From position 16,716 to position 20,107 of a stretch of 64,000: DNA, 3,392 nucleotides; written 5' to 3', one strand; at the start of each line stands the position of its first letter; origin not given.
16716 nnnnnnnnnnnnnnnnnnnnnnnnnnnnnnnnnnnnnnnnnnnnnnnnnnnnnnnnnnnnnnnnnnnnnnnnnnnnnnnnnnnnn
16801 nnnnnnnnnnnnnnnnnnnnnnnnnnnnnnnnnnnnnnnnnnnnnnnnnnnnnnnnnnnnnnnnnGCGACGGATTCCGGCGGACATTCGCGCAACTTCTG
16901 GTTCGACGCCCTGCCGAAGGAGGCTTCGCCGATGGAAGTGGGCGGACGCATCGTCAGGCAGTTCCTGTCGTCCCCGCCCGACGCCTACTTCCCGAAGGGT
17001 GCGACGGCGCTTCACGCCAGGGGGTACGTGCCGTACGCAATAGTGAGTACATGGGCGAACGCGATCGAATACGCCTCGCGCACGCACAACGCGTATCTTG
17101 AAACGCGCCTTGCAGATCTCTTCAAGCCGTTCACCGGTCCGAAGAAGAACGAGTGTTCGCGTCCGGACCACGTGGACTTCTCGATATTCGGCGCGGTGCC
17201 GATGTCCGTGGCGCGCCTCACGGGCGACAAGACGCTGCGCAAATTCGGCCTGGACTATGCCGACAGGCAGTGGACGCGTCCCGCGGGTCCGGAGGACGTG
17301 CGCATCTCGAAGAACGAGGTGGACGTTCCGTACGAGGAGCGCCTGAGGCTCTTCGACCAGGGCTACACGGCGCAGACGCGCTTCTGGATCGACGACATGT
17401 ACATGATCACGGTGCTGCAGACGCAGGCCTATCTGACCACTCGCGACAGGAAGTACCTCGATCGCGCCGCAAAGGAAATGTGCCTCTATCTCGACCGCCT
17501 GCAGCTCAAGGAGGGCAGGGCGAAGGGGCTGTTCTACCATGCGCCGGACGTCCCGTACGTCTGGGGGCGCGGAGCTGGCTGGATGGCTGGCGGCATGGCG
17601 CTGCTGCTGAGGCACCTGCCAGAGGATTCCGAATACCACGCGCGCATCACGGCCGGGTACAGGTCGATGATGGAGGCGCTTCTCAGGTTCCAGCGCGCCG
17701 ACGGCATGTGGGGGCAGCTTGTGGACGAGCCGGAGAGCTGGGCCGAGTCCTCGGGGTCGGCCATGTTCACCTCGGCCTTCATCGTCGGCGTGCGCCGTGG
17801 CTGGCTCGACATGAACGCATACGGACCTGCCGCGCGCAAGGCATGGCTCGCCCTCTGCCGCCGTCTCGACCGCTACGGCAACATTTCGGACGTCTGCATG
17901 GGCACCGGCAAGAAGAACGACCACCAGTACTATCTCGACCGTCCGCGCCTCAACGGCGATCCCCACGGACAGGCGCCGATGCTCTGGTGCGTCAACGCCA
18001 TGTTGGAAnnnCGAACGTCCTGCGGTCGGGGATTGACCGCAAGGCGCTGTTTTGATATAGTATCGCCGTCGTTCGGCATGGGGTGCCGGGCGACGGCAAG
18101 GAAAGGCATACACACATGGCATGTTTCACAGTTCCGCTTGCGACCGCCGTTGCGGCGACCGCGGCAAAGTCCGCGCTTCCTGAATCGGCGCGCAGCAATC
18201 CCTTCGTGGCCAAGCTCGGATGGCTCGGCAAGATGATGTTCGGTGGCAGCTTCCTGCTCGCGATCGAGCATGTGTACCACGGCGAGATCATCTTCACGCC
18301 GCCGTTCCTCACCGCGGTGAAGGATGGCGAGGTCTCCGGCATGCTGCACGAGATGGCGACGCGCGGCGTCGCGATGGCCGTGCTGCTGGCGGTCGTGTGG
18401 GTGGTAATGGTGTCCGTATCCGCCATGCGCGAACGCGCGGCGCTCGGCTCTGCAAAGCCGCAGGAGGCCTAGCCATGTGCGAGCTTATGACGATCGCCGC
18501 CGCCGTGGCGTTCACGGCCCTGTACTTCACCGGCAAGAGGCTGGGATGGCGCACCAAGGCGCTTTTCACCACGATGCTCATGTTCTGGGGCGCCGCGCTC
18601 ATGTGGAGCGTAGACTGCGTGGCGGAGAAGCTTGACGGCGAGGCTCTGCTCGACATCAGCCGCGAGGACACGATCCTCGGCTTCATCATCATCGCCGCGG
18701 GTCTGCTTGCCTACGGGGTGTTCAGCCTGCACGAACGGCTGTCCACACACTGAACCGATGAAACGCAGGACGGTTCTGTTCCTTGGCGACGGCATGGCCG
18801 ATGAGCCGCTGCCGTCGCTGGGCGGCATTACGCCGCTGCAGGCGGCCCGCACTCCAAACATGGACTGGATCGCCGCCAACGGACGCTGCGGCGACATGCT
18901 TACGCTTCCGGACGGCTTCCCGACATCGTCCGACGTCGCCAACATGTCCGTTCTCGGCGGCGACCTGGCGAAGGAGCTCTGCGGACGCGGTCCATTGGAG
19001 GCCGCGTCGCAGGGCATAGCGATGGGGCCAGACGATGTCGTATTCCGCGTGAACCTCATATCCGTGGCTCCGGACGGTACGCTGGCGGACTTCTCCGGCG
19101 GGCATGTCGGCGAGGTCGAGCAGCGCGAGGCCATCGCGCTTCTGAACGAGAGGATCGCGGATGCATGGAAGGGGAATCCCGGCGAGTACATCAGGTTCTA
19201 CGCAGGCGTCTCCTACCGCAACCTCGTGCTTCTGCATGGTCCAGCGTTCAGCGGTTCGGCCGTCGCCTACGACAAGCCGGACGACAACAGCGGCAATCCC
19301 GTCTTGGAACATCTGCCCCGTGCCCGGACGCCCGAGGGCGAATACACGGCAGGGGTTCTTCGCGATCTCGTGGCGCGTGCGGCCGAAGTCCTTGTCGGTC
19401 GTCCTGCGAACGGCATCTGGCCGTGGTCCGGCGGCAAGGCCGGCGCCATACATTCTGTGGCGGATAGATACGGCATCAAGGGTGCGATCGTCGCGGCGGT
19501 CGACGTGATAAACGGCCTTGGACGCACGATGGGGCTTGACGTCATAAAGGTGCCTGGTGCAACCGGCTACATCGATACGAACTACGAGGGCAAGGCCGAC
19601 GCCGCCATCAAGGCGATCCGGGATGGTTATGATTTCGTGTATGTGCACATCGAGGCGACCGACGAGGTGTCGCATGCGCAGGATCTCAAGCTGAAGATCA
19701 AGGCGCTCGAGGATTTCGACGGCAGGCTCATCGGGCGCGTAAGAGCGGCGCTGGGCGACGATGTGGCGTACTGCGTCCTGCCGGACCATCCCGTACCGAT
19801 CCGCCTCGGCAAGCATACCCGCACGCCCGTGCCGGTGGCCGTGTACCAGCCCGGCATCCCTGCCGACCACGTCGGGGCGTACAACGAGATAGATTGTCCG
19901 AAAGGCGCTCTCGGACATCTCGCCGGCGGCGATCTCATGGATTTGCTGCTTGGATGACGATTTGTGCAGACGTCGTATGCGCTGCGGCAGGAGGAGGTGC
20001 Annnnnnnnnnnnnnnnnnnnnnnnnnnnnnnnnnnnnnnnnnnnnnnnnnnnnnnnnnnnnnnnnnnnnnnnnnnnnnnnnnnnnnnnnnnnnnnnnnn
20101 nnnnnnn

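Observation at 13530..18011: Single 1490-aa polypeptide fusing two PL22-like oligogalacturonate-lyase propellers with a GH88/GH105-like unsaturated-uronyl hydrolase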

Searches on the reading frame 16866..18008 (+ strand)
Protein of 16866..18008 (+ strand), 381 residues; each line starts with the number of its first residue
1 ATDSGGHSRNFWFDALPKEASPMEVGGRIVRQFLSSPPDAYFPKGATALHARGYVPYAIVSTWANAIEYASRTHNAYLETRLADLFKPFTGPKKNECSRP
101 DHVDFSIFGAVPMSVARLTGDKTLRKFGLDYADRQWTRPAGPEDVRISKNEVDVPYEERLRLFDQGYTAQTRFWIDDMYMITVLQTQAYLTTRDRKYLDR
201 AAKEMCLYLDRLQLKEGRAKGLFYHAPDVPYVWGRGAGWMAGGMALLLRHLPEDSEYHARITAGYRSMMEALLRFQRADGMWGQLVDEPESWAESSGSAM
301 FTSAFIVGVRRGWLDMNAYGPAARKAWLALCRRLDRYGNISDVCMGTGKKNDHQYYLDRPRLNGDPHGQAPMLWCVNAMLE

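Call 7: search_protein_families(library=pfam, proteins=[window:16971-18008:+], max_evalue=10)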
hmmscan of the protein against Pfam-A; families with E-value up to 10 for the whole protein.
window:16971-18008:+ (346 aa): 2 families
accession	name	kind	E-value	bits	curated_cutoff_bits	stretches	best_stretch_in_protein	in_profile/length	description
PF07470.19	Glyco_hydro_88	-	6.7e-46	157.3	26.6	1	129-344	119-348/352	Glycosyl Hydrolase Family 88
PF06662.19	C5-epim_C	-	0.13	12.1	23.3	1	144-172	33-60/188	D-glucuronyl C5-epimerase C-terminus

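Call 33: search_solved_structures(query=window:16866-18008:+, max_evalue=0.001, show_alignments=5)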
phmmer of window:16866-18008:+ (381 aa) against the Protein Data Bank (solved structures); distinct sequences matched with E-value up to 0.001: 9.
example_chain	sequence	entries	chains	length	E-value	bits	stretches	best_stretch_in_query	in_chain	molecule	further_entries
3k11_A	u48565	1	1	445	5.2e-30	107.9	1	166-378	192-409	Putative glycosyl hydrolase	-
4q88_A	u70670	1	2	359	8.3e-19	71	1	173-330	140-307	Uncharacterized protein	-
2gh4_A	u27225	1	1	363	8.1e-18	67.8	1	230-374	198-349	Putative glycosyl hydrolase yteR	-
4ce7_A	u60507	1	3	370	2e-17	66.5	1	231-332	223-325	UNSATURATED 3S-RHAMNOGLYCURONYL HYDROLASE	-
1nc5_A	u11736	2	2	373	2e-17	66.5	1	230-374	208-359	hypothetical protein yTER | Putative glycosyl hydrolase yteR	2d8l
5noa_A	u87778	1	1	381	1.6e-16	63.5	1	173-331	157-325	Family 88 glycosyl hydrolase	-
3qwt_A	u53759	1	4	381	2.1e-15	59.8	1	172-378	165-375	Putative GH105 family protein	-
3pmm_A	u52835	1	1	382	5.5e-14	55.1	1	172-378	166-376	Putative cytoplasmic protein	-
4wu0_A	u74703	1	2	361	1.5e-12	50.4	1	173-374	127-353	Similar to yteR (Bacilus subtilis)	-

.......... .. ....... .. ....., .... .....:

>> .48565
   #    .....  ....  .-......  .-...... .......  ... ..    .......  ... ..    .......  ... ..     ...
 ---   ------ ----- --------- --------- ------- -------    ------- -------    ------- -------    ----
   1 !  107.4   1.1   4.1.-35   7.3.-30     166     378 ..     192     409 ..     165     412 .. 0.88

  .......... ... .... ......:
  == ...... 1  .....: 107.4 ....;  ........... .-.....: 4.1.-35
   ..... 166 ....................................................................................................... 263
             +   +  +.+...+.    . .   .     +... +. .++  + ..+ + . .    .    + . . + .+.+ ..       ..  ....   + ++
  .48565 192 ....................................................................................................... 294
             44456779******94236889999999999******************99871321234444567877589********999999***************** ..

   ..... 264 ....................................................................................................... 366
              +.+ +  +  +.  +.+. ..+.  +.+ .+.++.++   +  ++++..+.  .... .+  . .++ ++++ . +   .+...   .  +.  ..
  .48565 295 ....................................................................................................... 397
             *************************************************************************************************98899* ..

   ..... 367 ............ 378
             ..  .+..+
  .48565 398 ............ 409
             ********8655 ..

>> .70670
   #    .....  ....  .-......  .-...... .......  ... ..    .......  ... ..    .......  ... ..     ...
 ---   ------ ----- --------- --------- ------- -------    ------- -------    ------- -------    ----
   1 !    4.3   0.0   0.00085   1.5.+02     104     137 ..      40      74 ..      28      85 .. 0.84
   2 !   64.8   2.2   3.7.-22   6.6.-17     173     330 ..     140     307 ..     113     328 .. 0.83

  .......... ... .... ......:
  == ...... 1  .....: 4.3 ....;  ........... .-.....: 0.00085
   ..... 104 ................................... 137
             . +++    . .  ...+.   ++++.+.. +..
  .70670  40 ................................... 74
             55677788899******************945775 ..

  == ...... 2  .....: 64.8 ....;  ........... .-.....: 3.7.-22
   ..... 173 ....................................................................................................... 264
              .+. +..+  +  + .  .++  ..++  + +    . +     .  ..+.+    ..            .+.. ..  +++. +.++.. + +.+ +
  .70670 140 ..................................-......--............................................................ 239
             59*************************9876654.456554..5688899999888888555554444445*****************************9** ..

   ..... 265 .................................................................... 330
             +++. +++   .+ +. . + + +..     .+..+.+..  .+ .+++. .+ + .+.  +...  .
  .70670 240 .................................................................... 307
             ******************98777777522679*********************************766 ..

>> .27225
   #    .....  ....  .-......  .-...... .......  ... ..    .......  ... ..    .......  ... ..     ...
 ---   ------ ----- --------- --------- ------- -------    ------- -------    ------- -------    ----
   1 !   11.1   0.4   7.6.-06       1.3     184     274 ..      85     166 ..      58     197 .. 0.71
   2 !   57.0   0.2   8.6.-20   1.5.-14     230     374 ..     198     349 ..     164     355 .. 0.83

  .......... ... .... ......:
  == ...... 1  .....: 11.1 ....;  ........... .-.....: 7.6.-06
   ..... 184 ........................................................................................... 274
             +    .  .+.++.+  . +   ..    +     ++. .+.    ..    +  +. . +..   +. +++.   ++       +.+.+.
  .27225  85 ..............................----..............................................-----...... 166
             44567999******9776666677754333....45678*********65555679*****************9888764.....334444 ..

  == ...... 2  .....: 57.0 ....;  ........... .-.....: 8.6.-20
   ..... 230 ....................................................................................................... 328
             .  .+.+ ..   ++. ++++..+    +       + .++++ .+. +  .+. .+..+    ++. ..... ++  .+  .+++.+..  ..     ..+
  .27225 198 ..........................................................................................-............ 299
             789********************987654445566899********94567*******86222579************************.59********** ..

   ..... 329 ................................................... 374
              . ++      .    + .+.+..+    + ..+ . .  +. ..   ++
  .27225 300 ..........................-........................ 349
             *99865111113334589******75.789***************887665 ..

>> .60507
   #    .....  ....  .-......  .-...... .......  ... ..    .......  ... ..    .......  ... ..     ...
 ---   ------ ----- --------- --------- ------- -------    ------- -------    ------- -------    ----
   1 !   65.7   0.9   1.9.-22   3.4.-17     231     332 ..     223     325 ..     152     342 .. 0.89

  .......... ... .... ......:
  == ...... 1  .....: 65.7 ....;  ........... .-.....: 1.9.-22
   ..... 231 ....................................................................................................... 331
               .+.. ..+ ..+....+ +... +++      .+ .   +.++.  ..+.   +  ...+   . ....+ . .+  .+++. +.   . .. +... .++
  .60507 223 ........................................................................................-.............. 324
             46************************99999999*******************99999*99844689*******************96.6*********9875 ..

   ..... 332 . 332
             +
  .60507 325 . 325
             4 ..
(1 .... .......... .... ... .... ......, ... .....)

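Call 62: search_solved_structures(query=A3, max_evalue=0.001, show_alignments=0)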
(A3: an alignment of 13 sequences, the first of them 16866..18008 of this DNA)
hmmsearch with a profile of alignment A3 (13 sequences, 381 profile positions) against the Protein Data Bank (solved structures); distinct sequences matched with E-value up to 0.001: 10.
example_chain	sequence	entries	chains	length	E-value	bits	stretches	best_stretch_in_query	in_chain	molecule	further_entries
3k11_A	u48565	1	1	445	9.8e-40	140.1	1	168-379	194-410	Putative glycosyl hydrolase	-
4q88_A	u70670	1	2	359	3.6e-26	95.5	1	78-330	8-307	Uncharacterized protein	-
5noa_A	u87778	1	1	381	4.5e-26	95.2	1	170-331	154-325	Family 88 glycosyl hydrolase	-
1nc5_A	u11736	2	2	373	6.6e-25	91.3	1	152-376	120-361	hypothetical protein yTER | Putative glycosyl hydrolase yteR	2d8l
2gh4_A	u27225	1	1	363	1.3e-24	90.4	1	159-376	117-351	Putative glycosyl hydrolase yteR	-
3qwt_A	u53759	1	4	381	7.3e-24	87.9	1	172-376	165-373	Putative GH105 family protein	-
4wu0_A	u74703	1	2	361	1.4e-23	87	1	136-373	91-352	Similar to yteR (Bacilus subtilis)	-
4ce7_A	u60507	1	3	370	1.1e-21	80.7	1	231-332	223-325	UNSATURATED 3S-RHAMNOGLYCURONYL HYDROLASE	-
3pmm_A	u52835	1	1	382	1.2e-21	80.6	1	170-375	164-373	Putative cytoplasmic protein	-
4xuv_A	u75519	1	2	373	6.1e-15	58.5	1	172-372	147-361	Glycoside hydrolase family 105 protein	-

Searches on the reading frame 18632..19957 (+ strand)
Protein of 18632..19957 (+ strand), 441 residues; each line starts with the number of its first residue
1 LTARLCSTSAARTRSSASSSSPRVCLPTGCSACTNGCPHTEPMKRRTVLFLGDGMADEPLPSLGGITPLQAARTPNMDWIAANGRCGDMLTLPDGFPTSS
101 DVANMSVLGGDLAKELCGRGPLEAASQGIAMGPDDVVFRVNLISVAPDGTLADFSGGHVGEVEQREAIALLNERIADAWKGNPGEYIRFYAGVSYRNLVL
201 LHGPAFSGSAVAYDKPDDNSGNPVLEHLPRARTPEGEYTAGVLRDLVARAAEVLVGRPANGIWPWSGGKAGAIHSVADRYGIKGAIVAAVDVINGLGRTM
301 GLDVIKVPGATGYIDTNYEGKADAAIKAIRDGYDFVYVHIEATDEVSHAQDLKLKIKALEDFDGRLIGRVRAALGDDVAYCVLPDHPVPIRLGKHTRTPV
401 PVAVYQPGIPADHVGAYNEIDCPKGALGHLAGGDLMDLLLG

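Call 10: search_protein_families(library=pfam, proteins=[window:18632-19957:+], max_evalue=0.001)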
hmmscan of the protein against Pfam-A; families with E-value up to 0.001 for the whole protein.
window:18632-19957:+ (441 aa): 2 families
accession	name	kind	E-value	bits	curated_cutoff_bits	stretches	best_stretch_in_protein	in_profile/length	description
PF01676.23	Metalloenzyme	-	2.8e-44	152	24.3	1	46-440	2-250/252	Metalloenzyme superfamily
PF10143.14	PhosphMutase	-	1.6e-40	139.2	21.5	1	81-260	1-170/170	2,3-bisphosphoglycerate-independent phosphoglycerate mutase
